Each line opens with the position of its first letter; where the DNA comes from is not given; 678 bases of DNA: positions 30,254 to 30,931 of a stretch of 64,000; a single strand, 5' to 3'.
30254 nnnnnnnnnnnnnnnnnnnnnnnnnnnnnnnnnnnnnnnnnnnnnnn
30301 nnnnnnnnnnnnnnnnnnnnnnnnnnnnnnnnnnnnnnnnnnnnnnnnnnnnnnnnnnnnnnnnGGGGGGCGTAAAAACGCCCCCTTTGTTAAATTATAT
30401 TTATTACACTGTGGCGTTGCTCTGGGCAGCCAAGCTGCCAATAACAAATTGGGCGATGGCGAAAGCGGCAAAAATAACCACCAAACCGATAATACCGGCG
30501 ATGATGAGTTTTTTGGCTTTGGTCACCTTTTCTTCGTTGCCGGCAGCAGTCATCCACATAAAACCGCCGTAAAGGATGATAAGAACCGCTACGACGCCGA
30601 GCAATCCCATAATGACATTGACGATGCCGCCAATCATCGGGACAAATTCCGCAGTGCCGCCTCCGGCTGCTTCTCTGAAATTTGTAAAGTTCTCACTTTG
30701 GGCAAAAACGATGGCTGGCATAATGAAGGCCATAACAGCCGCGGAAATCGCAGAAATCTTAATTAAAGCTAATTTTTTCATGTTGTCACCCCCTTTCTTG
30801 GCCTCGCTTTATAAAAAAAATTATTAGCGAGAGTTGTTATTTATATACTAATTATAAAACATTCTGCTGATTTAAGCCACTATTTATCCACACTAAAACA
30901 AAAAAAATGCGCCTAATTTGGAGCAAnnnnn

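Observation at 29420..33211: Tandem array of five divergent TrbC/VirB2-like pilin paralogs headed by a solute-binding lipoprotein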

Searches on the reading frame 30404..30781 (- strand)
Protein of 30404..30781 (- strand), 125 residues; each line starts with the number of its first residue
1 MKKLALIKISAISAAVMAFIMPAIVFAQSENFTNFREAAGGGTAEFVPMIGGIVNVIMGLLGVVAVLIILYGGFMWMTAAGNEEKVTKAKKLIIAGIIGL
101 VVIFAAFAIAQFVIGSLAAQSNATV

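Call 5: search_protein_families(library=pfam, proteins=[window:30404-30781:-], max_evalue=1)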
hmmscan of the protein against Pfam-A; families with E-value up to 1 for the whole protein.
window:30404-30781:- (125 aa): 5 families
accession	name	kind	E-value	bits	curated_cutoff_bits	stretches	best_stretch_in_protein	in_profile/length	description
PF18895.5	T4SS_pilin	-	8.2e-12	45.5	26.6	1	49-113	8-71/71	Type IV secretion system pilin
PF04277.18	OAD_gamma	-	0.022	15.8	27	1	52-91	3-42/76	Oxaloacetate decarboxylase, gamma chain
PF25231.1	DUF7847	-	0.058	13.1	28.7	1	14-112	53-152/252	Domain of unknown function (DUF7847)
PF04479.18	RTA1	-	0.065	13.2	24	1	36-112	51-126/208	RTA1 like protein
PF06664.17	WLS-like_TM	-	0.1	12.3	28.3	1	15-112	116-212/247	Wntless-like, transmembrane domain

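Call 39: search_solved_structures(query=A3, max_evalue=10, show_alignments=2)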
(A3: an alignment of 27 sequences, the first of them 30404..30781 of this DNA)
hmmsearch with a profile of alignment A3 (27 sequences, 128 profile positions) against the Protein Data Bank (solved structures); distinct sequences matched with E-value up to 10: 16.
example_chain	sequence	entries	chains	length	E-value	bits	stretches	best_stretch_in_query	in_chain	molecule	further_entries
6i38_A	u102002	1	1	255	0.0012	22.1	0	74-93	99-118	nv2Pizza6-AYW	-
6i37_A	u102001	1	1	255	0.0016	21.7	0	74-93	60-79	nv1Pizza6-AYW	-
6i3b_A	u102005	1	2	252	0.0016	21.7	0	74-93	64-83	cPizza6-AYW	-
6f0q_A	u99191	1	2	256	0.002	21.4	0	74-93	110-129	Pizza6-AYW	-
6i39_A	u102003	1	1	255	0.0037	20.5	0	74-93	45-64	v31Pizza6-AYW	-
6i3a_A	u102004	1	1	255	0.0057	19.9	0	74-93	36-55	v22Pizza6-AYW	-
9lp2_A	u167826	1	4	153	0.039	17.2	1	72-99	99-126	dAID23.4L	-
7zpz_A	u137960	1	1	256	0.076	16.3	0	74-93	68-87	Pizza6-TSR-TSH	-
6f0s_A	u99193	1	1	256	0.12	15.6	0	72-93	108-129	Pizza6-SYW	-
7zq2_A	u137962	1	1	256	0.13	15.5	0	74-93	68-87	Pizza6-RSH-TSH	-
7zqg_A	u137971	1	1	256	0.13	15.5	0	71-93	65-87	Pizza6-KSH-TSH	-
7zcj_A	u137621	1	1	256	0.14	15.4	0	72-93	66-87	Pizza6-TNH-TSH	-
7zpw_A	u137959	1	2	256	0.15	15.3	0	70-93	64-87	Pizza6-TSK-TSH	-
7zph_A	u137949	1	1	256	0.2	14.9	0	74-93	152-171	Pizza6-TNK-RSH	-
9g95_A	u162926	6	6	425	5.7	10.2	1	18-75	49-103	Lipid III flippase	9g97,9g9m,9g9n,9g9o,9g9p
8cue_1A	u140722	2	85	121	8.7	9.6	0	39-82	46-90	Protein virB2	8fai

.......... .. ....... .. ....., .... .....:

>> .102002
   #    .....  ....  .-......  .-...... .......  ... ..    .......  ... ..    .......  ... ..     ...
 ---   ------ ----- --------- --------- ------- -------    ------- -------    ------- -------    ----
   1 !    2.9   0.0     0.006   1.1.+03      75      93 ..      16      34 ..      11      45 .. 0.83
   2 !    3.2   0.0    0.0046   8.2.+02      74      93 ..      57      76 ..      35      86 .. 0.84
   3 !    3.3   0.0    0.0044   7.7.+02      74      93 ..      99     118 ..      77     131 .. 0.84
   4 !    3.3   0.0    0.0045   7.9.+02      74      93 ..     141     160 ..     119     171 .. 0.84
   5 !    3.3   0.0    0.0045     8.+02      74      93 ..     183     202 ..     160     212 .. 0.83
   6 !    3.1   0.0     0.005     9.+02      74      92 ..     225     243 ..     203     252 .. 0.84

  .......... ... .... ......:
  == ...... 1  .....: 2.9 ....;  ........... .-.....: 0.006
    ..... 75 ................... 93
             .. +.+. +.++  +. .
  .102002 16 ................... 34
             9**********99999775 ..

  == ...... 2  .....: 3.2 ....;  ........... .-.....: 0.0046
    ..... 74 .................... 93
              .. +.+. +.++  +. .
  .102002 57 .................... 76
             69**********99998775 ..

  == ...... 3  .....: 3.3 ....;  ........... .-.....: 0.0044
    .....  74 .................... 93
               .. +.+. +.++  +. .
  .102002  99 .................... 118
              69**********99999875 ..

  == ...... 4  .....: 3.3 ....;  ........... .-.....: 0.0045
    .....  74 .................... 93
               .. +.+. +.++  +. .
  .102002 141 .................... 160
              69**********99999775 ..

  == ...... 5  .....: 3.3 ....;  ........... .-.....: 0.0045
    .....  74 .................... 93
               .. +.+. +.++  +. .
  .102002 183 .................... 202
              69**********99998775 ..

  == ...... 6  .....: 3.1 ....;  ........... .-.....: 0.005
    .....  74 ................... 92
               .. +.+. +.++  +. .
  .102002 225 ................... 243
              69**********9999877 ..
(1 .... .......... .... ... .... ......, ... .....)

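Call 42: find_homologous_proteins(query=window:30404-30781:-, max_evalue=0.00001)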
Query window:30404-30781:- (125 aa): 551 proteins with E <= 0.00001 among 589 candidates; the best 120 are listed.
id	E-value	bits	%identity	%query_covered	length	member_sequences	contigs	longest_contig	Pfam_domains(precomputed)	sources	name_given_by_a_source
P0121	5.6e-66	237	100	100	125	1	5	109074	PF18895.6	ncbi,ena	-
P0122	1.1e-54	201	86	100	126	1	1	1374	PF18895.6,PF04956.19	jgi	jgi:Type IV secretion system pilin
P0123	1.3e-45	172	83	94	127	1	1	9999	PF18895.6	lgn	-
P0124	2.4e-45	171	76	98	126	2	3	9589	PF18895.6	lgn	-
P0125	8.6e-45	169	77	97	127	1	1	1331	PF18895.6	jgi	jgi:hypothetical protein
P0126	2.3e-44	168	74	100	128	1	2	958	PF18895.6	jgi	jgi:hypothetical protein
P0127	6.1e-44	167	74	98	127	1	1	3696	PF18895.6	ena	-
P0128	9.8e-44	166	73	98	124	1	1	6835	PF18895.6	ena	-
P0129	1.0e-43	166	76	99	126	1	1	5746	PF18895.6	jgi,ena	-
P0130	6.9e-43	163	73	99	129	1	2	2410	PF18895.6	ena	-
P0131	1.9e-40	155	72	97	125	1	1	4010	PF18895.6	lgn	-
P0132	4.2e-30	122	64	78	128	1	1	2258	PF18895.6,PF04956.19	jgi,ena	-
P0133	2.1e-29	120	59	78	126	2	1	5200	PF18895.6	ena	-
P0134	1.2e-27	114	54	94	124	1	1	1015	PF18895.6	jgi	jgi:hypothetical protein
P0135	1.3e-27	114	36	68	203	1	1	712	PF18895.6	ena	-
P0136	2.3e-27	113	53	94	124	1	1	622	PF18895.6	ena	-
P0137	1.0e-26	111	55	99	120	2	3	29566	PF18895.6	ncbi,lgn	-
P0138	4.2e-26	109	53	98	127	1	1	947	PF18895.6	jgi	jgi:hypothetical protein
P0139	6.3e-26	109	55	91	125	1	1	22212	PF18895.6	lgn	-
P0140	6.4e-26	109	52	94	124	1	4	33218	PF18895.6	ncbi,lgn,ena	ncbi:MAG: hypothetical protein AAB974_00565 [Patescibacteria group bacterium]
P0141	7.2e-26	108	51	94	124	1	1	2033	PF18895.6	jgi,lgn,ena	-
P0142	1.0e-25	108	53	91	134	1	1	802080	PF18895.6,PF04956.19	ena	-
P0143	1.1e-25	108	51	93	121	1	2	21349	PF18895.6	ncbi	-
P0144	1.1e-25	108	52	99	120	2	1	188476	PF18895.6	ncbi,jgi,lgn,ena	ncbi:MAG: pilin [Patescibacteria group bacterium]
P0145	1.1e-25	108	49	99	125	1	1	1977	PF18895.6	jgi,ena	-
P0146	1.5e-25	107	50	98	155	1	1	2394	PF18895.6,PF04956.19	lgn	-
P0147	2.6e-25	107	56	84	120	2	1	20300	PF18895.6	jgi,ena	-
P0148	2.7e-25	107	52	100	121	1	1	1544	PF18895.6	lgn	-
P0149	3.0e-25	106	64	67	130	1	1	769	PF18895.6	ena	-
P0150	3.4e-25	106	57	78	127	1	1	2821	PF18895.6,PF04956.19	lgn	-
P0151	3.5e-25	106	53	94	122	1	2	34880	PF18895.6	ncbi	-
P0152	4.7e-25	106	54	94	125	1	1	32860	PF18895.6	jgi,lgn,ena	-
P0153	6.1e-25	105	56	88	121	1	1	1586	PF18895.6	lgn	-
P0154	6.1e-25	105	53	100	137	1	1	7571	PF18895.6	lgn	-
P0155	7.1e-25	105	54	85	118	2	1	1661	PF18895.6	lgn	-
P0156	9.0e-25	105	48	94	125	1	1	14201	PF18895.6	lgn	-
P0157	1.1e-24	105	51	93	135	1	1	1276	PF18895.6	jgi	jgi:hypothetical protein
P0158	1.2e-24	105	49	94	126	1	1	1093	PF18895.6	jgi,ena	-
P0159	1.4e-24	104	62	71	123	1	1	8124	PF18895.6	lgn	-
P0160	1.4e-24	104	51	90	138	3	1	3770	PF18895.6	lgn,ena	-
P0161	1.9e-24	104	53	100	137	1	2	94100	PF18895.6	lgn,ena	-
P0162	1.9e-24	104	54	93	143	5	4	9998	PF18895.6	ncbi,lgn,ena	-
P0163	2.9e-24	103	53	94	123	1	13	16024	PF18895.6,PF04956.19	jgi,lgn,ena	-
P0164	2.9e-24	103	55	88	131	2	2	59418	PF18895.6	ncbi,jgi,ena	-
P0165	3.1e-24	103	52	82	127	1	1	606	PF18895.6,PF04956.19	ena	-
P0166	3.4e-24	103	56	92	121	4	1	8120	PF18895.6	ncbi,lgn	ncbi:MAG: Mbov_0395 family pilin-like conjugal transfer protein [Patescibacteria group bacterium]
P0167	4.3e-24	103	50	84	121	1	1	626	PF18895.6,PF04956.19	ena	-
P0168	4.3e-24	103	56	78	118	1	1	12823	PF18895.6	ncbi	ncbi:pilin [Patescibacteria group bacterium]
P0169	5.0e-24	102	55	90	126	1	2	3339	PF18895.6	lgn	-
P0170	5.0e-24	102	50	86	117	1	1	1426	PF18895.6,PF04956.19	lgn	-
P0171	5.1e-24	102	55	88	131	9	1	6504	PF18895.6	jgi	jgi:Zn-dependent protease with chaperone function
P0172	6.6e-24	102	46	99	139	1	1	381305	PF18895.6,PF04956.19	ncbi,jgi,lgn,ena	ncbi:MAG: hypothetical protein WC516_03100 [Patescibacteria group bacterium]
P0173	7.3e-24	102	57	78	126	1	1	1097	PF18895.6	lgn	-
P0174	7.4e-24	102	55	90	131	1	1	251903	PF18895.6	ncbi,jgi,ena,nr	ncbi:pilin [Patescibacteria group bacterium]|nr:pilin [Patescibacteria group bacterium]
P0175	7.7e-24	102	54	86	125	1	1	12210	PF18895.6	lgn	-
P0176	8.4e-24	102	61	67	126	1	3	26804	PF18895.6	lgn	-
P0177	8.6e-24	102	49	94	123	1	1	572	PF18895.6,PF04956.19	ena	-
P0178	8.7e-24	102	52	86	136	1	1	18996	PF18895.6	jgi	jgi:hypothetical protein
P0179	9.2e-24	102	58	51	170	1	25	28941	PF18895.6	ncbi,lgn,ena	-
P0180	9.2e-24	102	55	88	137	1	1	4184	PF18895.6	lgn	-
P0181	1.1e-23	101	52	84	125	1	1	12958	PF18895.6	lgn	-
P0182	1.1e-23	101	47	94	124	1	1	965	PF18895.6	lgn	-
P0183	1.3e-23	101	50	94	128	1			PF18895.6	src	-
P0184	1.4e-23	101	49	97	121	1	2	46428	PF18895.6,PF04956.19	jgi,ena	jgi:phosphoglycerol transferase MdoB-like AlkP superfamily enzyme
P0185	1.4e-23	101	51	92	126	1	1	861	PF18895.6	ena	-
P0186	1.5e-23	101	43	49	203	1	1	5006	PF18895.6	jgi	-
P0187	1.6e-23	101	49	94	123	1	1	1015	PF18895.6,PF04956.19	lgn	-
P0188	1.8e-23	101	61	67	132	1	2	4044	PF18895.6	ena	-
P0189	1.9e-23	101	58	82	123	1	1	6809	PF18895.6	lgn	-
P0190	2.0e-23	101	54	78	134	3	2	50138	PF18895.6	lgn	-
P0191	2.3e-23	100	53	85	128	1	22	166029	PF18895.6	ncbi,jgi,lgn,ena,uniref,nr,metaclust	ncbi:hypothetical protein A3B21_05045 [Candidatus Uhrbacteria bacterium RIFCSPLOWO2_01_FULL_47_24]|u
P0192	2.5e-23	100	66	58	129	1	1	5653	PF18895.6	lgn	-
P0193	2.5e-23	100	55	80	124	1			PF18895.6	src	-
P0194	2.8e-23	100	45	80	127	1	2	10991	PF18895.6,PF04956.19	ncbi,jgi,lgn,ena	-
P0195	3.1e-23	100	62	67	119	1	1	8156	PF18895.6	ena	-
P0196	3.5e-23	100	52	97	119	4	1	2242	PF18895.6,PF04956.19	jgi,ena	-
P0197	3.6e-23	100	49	58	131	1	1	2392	PF18895.6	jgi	jgi:TRAP-type C4-dicarboxylate transport system permease small subunit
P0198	3.7e-23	100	52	94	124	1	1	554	PF18895.6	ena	-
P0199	4.1e-23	100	48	94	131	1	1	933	PF18895.6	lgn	-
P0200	4.3e-23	99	48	100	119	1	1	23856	PF18895.6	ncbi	-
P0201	4.4e-23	99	48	98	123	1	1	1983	PF18895.6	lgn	-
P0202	4.7e-23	99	50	90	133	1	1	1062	PF18895.6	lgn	-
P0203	4.8e-23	99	53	84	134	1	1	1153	PF18895.6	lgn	-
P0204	5.5e-23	99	56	85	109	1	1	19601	PF18895.6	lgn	-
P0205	6.1e-23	99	63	67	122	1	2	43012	PF18895.6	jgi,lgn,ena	-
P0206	6.2e-23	99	50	97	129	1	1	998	PF18895.6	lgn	-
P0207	6.3e-23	99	48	99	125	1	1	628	PF18895.6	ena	-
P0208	6.4e-23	99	48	94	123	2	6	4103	PF18895.6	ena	-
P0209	8.3e-23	99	58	76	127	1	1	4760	PF18895.6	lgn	-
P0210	9.2e-23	98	60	74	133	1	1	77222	PF18895.6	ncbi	ncbi:MAG: pilin [Candidatus Falkowbacteria bacterium]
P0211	9.4e-23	98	53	78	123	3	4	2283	PF18895.6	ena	-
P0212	1.0e-22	98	61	68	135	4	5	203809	PF18895.6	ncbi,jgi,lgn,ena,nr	ncbi:TPA: hypothetical protein DEP96_01200 [Candidatus Uhrbacteria bacterium]|nr:hypothetical protei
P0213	1.1e-22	98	51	94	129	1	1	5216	PF18895.6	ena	-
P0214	1.2e-22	98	60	68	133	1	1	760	PF18895.6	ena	-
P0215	1.2e-22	98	53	78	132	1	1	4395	PF18895.6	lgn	-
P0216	1.2e-22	98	52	83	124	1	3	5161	PF18895.6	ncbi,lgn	-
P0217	1.2e-22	98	50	99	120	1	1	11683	PF18895.6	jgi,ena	-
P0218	1.4e-22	98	51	94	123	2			PF18895.6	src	-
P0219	1.4e-22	98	58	77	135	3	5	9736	PF18895.6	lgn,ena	-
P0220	1.4e-22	98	47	84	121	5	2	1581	PF18895.6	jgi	jgi:hypothetical protein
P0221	1.5e-22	98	46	90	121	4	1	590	PF18895.6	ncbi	-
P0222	1.5e-22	98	52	89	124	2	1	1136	PF18895.6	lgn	-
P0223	1.5e-22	98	53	79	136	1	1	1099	PF18895.6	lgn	-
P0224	1.6e-22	98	57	75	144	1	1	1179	PF18895.6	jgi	jgi:Zn-dependent protease with chaperone function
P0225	1.6e-22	98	50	100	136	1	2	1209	PF18895.6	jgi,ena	jgi:hypothetical protein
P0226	1.7e-22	98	51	84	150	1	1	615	PF18895.6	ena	-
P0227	1.7e-22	98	52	84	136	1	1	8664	PF18895.6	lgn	-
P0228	1.8e-22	97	64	66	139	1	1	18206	PF18895.6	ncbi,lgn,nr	ncbi:MAG: pilin [bacterium]|nr:pilin [bacterium]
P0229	1.8e-22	97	54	79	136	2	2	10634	PF18895.6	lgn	-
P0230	1.9e-22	97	53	57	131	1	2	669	PF18895.6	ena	-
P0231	2.0e-22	97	56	82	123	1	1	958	PF18895.6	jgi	jgi:hypothetical protein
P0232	2.2e-22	97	61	67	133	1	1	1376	PF18895.6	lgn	-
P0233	2.2e-22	97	53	78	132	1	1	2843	PF18895.6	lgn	-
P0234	2.6e-22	97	48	99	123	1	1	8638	PF18895.6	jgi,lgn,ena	-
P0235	2.6e-22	97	45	94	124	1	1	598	PF18895.6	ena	-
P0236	2.7e-22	97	59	76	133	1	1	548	PF18895.6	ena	-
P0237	3.0e-22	97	52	83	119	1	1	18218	PF18895.6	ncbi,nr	ncbi:hypothetical protein HY477_04025 [Candidatus Uhrbacteria bacterium]|nr:hypothetical protein [Ca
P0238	3.0e-22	97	61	67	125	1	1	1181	PF18895.6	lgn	-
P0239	3.5e-22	97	52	98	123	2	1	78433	PF18895.6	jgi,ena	-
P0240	3.6e-22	96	52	89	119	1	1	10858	PF18895.6,PF04956.19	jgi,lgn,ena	-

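Call 44: search_protein_families(library=ncbifam, proteins=[window:30404-30781:-], max_evalue=0.01)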
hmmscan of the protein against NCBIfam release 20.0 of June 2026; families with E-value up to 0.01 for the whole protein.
window:30404-30781:- (125 aa): 1 family
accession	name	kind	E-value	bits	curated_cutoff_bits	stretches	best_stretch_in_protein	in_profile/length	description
NF045849.1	ICE_MMCAP2_0565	equivalog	1.6e-12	46.9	40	1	45-116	8-79/80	Mbov_0395 family pilin-like conjugal transfer protein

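Call 54: predict_structure(alignment_id=A4)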
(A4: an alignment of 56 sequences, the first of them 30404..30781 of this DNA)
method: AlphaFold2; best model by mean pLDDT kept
length: 125 residues; sequences in the alignment: 56
mean_pLDDT: 78.5   pTM: 0.57
mean pLDDT of the five models: 78.5, 75.6, 73.7, 72.1, 70.2
residues with pLDDT >= 90: 51; 70-90: 26; 50-70: 47; < 50: 1
segments of 3 or more residues with pLDDT < 50: none
pLDDT, mean of each block of 10 residues (from residue 1): 57 67 60 60 67 89 94 94 93 94 93 82 64
secondary structure, 60 per line:
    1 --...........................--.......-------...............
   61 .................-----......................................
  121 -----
elements in order: H3-29 H32-38 H46-77 H83-120

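Call 56: fold_search(model_id=the predicted structure, library=pdb)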
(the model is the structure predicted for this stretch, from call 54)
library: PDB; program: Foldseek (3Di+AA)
matches with E <= 10: 38; with E <= 0.001: 0
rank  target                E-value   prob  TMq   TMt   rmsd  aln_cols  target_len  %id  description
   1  6cnn_A                1.5e+00  0.63  0.52  0.21   9.7       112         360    9  Cryo-EM structure of the human SK4/calmodulin channel complex in the Ca2+ bound state I (released 2018-05-02)
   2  1a91_MODEL_1_A        1.6e+00  0.75  0.44  0.65   2.8        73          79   18  SUBUNIT C OF THE F1FO ATP SYNTHASE OF ESCHERICHIA COLI; NMR, 10 STRUCTURES (released 1998-07-01)
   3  6n63                  3.0e+00  0.44  0.42  0.38   6.8        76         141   14  Crystal structure of an Iron binding protein (released 2019-07-17)
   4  4mt8_A                3.8e+00  0.25  0.44  0.54  14.8        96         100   16  Structure of the ERS1 dimerization and histidine phosphotransfer domain from Arabidopsis thaliana (released 2014-10-01)
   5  9o51_A                4.1e+00  0.20  0.41  0.18  12.2       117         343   10  Cryo-EM structure of the human SK2-4 chimera/calmodulin channel complex in the Ca2+ free state (released 2025-07-09)
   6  9a72_A                4.4e+00  0.30  0.52  0.24  18.4       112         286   16  Integrative model of YFMS-CHEW by crosslinking MS and deep learning (released 2024-09-18)
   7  6bvg_A                4.6e+00  0.54  0.33  0.10   1.2        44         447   20  Crystal structure of bcMalT T280C-E54C crosslinked by divalent mercury (released 2018-05-23)
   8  4mtx_C                4.6e+00  0.25  0.46  0.57  13.8        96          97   14  Structure of the ERS1 dimerization and histidine phosphotransfer domain from Arabidopsis thaliana (released 2014-10-01)
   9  9o48_A                5.3e+00  0.23  0.52  0.20  11.2       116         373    9  Cryo-EM structure of the human SK2-4 chimera/calmodulin channel complex in the Ca2+ bound state (released 2025-07-09)
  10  6s7t_H                5.3e+00  0.05  0.24  0.26  12.4       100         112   19  Cryo-EM structure of human oligosaccharyltransferase complex OST-B (released 2019-12-18)
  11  3tul_A                5.6e+00  0.10  0.41  0.38  10.9       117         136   14  Crystal structure of N-terminal region of Type III Secretion Major Translocator SipB (residues 82-226) (released 2012-02-15)
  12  2y3h_B                6.0e+00  0.44  0.45  0.51   2.8        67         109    7  E63Q mutant of Cupriavidus metallidurans CH34 CnrXs (released 2011-03-30)
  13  7a23_K                6.0e+00  0.33  0.35  0.52  12.2        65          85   11  Plant mitochondrial respiratory complex I (released 2020-10-28)
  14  3tul_C                6.0e+00  0.13  0.46  0.45  11.0       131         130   14  Crystal structure of N-terminal region of Type III Secretion Major Translocator SipB (residues 82-226) (released 2012-02-15)
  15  3epv_C                6.4e+00  0.41  0.44  0.51   2.9        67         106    7  X-ray Structure of the Metal-sensor CnrX in both the Apo- and Copper-bound Forms (released 2008-11-25)
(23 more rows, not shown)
